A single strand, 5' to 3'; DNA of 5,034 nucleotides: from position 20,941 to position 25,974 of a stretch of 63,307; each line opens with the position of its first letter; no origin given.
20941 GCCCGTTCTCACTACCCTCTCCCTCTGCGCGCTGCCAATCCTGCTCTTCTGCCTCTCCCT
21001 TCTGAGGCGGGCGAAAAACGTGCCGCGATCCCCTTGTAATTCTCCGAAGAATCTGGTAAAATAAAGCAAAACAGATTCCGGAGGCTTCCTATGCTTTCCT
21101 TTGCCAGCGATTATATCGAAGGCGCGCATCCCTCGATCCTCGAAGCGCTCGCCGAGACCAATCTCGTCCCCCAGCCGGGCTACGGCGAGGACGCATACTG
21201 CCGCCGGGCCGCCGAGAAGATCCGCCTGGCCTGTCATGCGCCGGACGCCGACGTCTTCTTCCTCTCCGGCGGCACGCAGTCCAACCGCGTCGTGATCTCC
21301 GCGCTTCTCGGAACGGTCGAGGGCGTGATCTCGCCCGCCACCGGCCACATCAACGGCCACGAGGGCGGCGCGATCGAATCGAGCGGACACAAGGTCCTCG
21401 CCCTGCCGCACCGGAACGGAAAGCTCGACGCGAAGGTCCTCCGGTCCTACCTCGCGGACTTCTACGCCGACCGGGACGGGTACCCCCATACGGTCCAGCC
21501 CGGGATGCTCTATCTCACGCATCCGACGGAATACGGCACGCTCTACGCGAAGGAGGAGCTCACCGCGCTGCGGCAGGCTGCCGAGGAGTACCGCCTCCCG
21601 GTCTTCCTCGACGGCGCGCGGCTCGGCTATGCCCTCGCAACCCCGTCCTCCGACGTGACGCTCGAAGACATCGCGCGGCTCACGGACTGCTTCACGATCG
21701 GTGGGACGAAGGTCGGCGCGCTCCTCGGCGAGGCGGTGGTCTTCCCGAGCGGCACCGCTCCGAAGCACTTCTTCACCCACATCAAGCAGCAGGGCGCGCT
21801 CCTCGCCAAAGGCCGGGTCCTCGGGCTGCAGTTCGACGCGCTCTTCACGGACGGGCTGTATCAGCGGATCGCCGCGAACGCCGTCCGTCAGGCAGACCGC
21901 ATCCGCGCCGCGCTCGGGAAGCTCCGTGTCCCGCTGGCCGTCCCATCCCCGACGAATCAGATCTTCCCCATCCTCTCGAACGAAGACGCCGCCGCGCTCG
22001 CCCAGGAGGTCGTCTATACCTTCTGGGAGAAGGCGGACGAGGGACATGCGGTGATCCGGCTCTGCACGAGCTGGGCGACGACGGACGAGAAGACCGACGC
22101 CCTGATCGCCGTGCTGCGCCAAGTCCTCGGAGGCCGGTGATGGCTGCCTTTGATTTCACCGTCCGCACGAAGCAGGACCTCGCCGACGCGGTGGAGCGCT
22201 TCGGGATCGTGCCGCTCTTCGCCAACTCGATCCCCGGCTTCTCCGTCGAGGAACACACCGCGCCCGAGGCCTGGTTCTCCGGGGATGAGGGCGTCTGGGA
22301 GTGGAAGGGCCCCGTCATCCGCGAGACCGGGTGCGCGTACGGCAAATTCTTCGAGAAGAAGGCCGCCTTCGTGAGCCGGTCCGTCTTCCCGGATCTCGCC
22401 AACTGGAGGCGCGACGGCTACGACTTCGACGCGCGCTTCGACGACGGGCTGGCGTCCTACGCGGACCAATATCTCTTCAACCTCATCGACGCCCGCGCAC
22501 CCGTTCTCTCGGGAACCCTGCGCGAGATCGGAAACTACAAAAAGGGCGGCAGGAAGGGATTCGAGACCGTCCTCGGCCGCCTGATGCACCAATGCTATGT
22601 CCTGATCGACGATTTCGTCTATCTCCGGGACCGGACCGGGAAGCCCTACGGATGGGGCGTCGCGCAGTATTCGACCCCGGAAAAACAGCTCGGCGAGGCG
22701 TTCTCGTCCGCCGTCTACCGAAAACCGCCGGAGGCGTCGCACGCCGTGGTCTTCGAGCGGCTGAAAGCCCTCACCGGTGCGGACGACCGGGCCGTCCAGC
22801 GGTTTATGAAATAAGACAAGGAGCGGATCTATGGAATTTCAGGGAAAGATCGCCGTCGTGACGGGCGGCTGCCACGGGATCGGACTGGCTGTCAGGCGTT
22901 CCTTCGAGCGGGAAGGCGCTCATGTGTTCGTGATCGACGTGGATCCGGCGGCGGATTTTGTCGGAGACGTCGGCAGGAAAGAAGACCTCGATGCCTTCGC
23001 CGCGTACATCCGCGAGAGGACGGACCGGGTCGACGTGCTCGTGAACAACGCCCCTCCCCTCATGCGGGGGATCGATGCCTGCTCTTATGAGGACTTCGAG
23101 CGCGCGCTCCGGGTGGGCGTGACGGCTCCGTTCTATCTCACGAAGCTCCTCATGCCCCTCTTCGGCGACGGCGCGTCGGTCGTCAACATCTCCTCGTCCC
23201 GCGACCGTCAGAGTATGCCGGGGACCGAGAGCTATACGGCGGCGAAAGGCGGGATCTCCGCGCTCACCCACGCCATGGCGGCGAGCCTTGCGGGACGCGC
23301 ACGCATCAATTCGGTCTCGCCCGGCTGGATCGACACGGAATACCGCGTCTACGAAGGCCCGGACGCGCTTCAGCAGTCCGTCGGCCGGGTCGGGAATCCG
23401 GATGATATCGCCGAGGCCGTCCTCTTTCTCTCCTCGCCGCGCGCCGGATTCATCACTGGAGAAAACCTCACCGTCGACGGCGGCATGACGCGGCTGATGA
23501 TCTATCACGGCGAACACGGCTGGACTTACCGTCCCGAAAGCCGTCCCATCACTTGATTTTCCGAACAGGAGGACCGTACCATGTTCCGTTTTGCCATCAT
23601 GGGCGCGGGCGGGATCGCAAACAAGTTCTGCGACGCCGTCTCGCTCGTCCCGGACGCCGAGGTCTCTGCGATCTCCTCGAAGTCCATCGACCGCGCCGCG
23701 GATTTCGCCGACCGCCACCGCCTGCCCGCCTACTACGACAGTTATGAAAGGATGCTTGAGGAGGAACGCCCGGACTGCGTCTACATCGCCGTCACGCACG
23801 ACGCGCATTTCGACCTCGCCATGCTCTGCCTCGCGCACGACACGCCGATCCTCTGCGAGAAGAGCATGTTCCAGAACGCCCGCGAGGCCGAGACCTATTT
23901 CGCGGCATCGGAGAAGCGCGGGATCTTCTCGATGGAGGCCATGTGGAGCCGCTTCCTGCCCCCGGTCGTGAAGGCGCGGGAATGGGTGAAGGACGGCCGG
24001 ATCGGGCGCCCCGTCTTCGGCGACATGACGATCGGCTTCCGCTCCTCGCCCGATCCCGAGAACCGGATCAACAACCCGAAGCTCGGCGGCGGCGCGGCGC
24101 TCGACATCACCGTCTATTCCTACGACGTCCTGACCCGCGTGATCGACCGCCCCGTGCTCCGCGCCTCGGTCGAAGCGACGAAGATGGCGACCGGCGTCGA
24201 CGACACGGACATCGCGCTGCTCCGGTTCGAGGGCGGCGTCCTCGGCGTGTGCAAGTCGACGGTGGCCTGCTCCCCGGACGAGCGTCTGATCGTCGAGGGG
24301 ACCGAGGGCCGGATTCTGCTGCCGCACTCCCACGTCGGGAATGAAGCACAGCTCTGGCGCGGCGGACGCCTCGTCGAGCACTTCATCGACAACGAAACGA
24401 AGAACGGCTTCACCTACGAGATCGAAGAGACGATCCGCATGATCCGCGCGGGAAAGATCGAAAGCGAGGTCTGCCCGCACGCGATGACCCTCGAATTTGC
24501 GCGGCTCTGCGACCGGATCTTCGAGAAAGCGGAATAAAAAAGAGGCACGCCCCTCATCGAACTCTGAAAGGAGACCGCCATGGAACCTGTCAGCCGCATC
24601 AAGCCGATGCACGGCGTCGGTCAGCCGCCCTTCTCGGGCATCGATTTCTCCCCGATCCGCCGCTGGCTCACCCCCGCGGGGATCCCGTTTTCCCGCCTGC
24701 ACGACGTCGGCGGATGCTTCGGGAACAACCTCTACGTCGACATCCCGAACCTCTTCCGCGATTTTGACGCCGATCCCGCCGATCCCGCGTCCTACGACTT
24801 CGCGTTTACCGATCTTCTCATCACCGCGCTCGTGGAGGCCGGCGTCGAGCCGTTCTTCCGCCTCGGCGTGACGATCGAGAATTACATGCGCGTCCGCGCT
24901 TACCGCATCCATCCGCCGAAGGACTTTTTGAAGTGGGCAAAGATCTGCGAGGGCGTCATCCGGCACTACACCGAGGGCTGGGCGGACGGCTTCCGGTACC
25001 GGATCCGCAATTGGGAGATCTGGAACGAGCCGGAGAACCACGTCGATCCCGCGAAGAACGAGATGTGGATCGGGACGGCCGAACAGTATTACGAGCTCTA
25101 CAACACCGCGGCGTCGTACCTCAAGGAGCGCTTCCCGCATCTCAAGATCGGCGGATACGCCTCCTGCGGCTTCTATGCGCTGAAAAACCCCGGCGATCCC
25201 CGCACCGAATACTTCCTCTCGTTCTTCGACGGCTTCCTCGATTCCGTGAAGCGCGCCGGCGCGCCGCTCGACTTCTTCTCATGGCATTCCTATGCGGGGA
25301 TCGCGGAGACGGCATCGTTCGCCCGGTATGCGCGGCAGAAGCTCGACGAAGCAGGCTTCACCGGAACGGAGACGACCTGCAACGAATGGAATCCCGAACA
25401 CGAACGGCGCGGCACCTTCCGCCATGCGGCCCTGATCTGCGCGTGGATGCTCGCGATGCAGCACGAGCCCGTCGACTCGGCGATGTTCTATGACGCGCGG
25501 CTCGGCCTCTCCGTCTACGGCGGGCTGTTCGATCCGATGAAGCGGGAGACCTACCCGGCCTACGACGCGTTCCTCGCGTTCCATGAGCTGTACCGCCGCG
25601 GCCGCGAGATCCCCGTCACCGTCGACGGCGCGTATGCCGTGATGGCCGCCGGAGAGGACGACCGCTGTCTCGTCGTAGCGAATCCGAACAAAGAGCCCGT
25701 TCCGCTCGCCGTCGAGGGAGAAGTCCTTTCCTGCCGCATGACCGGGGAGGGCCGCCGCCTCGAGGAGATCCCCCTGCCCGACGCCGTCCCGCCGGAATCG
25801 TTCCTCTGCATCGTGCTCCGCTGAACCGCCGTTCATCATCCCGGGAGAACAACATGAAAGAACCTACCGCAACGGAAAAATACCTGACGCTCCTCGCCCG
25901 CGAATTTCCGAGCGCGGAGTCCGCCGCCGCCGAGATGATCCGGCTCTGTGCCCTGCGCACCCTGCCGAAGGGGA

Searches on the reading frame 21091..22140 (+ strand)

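Call 70: search_protein_families(library=pfam, proteins=[window:21091-22140:+], max_evalue=0.00001)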
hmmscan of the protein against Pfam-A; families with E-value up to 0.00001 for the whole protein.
window:21091-22140:+ (349 aa): 1 family
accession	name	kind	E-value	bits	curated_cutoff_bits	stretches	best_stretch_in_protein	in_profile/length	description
PF01212.27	Beta_elim_lyase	-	2.6e-21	76.6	27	1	4-246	2-238/288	Beta-eliminating lyase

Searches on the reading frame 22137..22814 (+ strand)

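Call 70: search_protein_families(library=pfam, proteins=[window:22137-22814:+], max_evalue=0.00001)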
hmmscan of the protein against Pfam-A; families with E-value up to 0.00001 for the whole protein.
window:22137-22814:+ (225 aa): 1 family
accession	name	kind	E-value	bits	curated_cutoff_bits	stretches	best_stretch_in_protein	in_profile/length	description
PF24741.1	AlkZ-rel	-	1.8e-65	220.9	26.5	1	10-224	2-220/221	AlkZ related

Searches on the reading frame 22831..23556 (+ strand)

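Call 70: search_protein_families(library=pfam, proteins=[window:22831-23556:+], max_evalue=0.00001)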
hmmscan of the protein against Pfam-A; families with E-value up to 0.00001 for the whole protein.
window:22831-23556:+ (241 aa): 2 families
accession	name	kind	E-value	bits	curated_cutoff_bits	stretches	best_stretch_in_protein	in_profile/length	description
PF13561.12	adh_short_C2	-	8.2e-45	153.6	27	1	15-220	6-236/236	Enoyl-(Acyl carrier protein) reductase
PF00106.31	adh_short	-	4.1e-31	108.4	26.6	1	6-172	1-187/195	short chain dehydrogenase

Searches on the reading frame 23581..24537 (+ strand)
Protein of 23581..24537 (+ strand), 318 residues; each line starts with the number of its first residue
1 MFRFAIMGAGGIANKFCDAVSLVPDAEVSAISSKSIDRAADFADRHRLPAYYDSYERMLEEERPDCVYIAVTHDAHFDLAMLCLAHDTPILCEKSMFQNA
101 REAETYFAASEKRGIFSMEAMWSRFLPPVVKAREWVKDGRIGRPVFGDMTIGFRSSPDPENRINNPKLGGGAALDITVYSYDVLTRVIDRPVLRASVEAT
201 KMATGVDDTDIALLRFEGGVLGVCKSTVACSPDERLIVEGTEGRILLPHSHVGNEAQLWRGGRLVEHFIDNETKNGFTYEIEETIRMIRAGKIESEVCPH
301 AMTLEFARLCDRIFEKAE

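Call 70: search_protein_families(library=pfam, proteins=[window:23581-24537:+], max_evalue=0.00001)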
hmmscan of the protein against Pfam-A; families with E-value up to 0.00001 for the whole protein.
window:23581-24537:+ (318 aa): 3 families
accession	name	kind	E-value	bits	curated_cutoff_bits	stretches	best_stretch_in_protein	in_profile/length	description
PF22725.1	GFO_IDH_MocA_C3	-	2.8e-21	76.2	27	1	130-245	2-123/124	GFO/IDH/MocA C-terminal domain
PF01408.29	GFO_IDH_MocA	-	5.6e-19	69.4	24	1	2-114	1-113/120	Oxidoreductase family, NAD-binding Rossmann fold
PF02894.22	GFO_IDH_MocA_C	-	8.1e-07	29.5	22.9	1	133-248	1-132/218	Oxidoreductase family, C-terminal alpha/beta domain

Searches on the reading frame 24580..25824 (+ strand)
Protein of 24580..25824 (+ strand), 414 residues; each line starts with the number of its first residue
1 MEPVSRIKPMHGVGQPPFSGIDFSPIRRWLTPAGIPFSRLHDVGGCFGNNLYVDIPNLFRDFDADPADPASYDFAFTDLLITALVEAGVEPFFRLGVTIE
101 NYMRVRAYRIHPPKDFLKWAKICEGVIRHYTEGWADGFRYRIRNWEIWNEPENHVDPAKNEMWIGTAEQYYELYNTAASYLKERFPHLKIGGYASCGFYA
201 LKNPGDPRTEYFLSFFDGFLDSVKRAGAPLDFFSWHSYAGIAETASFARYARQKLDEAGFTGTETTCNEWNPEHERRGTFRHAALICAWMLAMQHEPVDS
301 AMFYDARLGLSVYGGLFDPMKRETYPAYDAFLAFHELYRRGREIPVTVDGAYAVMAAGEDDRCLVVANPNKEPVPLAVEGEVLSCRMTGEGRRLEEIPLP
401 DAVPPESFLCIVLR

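Call 71: search_protein_families(library=pfam, proteins=[window:24580-25824:+], max_evalue=0.00001)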
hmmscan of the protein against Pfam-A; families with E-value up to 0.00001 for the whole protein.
window:24580-25824:+ (414 aa): 1 family
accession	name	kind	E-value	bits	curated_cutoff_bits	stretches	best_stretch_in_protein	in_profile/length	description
PF01229.23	Glyco_hydro_39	-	6.1e-18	65.3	26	1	65-250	67-238/472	Glycosyl hydrolases family 39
